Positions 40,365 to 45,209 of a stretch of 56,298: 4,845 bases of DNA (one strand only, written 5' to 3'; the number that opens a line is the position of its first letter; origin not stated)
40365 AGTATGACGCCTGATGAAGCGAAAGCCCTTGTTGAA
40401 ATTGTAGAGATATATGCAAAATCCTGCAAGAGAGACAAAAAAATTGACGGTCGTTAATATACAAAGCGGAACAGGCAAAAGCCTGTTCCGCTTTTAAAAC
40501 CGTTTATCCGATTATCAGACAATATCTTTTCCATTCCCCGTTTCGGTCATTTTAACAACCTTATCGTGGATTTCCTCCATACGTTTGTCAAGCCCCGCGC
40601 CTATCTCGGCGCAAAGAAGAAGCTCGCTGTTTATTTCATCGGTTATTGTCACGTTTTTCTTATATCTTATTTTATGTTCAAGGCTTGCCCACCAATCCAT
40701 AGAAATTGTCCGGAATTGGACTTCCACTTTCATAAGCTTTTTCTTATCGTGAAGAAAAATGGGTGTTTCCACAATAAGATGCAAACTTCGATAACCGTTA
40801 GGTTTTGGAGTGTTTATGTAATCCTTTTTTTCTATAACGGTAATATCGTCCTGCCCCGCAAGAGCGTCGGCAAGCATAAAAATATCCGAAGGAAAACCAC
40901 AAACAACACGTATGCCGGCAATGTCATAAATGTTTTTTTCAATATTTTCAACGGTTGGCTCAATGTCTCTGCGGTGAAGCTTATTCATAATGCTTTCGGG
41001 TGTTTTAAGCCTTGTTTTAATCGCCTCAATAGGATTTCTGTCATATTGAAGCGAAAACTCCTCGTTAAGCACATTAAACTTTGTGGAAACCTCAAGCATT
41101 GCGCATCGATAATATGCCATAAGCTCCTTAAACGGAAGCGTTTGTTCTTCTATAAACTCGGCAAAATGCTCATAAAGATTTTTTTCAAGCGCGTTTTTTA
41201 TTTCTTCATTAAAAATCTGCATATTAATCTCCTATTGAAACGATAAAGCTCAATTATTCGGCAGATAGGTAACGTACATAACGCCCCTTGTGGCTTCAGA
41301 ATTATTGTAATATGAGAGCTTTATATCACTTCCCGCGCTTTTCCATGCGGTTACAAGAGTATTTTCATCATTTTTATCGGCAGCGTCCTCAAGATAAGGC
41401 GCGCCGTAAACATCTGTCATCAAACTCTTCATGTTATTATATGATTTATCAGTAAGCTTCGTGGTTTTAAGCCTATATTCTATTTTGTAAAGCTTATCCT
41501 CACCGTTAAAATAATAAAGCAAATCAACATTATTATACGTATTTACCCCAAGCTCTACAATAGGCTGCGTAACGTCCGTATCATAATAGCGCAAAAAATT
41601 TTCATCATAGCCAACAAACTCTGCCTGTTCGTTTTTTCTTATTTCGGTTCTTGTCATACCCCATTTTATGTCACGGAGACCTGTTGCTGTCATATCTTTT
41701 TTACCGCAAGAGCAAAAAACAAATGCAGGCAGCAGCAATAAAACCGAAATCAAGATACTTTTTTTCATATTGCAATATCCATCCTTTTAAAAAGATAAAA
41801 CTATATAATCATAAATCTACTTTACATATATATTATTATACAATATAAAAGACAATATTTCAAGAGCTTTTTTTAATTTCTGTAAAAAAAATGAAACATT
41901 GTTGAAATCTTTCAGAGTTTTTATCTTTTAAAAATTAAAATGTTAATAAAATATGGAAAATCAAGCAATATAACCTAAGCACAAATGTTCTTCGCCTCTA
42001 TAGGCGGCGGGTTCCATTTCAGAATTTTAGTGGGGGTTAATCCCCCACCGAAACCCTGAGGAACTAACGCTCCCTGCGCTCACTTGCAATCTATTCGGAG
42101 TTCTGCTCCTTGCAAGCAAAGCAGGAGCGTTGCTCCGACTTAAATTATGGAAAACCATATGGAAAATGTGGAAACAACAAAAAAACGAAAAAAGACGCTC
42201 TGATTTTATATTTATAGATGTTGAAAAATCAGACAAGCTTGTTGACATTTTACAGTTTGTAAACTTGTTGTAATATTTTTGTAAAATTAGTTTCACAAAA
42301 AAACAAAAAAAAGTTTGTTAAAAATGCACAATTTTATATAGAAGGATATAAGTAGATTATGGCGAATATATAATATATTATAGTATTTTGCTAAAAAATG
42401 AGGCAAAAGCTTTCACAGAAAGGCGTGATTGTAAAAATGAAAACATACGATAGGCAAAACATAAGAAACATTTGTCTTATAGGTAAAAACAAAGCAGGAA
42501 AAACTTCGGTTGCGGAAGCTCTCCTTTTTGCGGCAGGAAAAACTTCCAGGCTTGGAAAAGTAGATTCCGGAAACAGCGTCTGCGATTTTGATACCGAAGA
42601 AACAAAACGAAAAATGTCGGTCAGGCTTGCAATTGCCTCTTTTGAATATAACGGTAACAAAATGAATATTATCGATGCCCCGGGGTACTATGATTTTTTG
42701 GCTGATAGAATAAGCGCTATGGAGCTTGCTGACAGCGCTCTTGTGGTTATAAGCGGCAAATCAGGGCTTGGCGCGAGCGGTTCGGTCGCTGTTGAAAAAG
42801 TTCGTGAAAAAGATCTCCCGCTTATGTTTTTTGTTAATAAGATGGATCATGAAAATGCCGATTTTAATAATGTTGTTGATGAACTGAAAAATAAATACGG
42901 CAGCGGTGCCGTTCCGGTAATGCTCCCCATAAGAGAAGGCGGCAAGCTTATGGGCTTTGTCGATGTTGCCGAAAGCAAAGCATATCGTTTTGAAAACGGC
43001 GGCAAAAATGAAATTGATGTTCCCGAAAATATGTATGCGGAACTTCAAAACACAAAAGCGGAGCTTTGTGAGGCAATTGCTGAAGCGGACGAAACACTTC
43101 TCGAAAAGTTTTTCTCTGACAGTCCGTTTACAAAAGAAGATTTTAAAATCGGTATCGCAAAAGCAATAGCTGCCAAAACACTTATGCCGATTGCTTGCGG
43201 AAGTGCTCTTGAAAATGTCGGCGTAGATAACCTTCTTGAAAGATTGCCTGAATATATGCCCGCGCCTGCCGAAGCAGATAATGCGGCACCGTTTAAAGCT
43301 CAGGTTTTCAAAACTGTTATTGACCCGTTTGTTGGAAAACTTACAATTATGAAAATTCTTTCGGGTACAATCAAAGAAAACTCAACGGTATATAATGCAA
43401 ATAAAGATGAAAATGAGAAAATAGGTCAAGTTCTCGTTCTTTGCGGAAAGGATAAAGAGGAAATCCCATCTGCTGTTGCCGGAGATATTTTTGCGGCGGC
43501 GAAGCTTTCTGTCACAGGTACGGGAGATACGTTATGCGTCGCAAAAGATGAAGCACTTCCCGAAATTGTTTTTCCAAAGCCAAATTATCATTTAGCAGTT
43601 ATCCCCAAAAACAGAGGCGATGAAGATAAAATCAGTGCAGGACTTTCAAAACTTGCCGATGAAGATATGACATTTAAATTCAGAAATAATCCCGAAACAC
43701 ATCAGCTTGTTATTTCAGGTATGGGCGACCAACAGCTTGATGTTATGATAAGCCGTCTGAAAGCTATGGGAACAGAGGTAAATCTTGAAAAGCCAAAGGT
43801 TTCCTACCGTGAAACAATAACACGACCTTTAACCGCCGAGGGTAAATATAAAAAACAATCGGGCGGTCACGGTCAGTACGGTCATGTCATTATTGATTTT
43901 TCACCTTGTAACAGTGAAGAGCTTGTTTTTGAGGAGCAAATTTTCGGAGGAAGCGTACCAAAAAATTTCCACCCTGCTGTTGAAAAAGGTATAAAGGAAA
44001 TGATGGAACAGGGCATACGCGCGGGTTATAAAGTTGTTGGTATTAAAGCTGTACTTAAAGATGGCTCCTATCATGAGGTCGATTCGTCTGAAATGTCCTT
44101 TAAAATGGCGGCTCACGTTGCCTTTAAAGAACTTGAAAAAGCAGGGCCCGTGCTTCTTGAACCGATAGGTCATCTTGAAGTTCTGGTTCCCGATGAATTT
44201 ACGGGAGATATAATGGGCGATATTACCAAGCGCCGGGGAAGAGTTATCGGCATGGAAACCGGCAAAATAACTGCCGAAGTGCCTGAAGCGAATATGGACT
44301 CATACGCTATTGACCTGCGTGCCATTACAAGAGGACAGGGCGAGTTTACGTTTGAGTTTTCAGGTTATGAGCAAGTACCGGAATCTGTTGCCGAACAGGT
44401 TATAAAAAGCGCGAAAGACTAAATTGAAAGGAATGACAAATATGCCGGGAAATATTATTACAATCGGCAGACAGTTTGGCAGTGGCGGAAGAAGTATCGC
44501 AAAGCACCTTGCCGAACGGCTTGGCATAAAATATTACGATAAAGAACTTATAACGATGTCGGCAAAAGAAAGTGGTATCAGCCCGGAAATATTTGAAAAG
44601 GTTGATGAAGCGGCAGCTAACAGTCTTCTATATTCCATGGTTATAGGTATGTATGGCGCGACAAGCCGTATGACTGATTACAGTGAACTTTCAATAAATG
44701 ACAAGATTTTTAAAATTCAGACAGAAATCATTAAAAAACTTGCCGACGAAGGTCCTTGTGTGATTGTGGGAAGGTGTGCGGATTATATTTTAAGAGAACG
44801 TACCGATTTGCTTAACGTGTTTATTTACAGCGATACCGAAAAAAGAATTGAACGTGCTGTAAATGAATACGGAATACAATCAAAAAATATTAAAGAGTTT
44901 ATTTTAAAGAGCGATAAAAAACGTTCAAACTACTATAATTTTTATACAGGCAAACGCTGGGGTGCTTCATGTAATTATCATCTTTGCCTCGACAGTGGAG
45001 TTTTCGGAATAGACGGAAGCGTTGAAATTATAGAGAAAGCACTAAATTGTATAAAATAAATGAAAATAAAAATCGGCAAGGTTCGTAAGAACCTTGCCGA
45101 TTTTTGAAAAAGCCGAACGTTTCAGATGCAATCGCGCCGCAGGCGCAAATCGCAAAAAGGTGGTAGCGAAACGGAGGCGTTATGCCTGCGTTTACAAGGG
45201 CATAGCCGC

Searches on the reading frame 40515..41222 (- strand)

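Call 15: search_protein_families(library=pfam, proteins=[window:40515-41222:-], max_evalue=0.001)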
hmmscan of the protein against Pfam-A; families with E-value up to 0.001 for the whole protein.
window:40515-41222:- (235 aa): 1 family
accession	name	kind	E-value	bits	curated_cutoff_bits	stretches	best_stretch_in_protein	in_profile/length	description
PF04607.23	RelA_SpoT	-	7e-31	107.3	27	1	70-190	1-111/113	Region found in RelA / SpoT proteins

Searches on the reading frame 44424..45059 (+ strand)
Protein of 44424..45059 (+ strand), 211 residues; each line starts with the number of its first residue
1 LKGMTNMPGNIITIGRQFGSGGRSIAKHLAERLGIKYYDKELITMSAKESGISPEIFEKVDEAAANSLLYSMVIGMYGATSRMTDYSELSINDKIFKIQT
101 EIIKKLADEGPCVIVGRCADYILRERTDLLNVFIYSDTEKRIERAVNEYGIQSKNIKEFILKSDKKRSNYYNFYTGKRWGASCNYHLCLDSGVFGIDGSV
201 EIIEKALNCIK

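Call 15: search_protein_families(library=pfam, proteins=[window:44424-45059:+], max_evalue=0.001)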
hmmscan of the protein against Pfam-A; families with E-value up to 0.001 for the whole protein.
window:44424-45059:+ (211 aa): 1 family
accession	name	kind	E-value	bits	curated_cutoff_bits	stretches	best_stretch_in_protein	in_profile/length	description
PF13189.12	Cytidylate_kin2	-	1.3e-57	195.3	28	1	11-191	1-174/176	Cytidylate kinase-like family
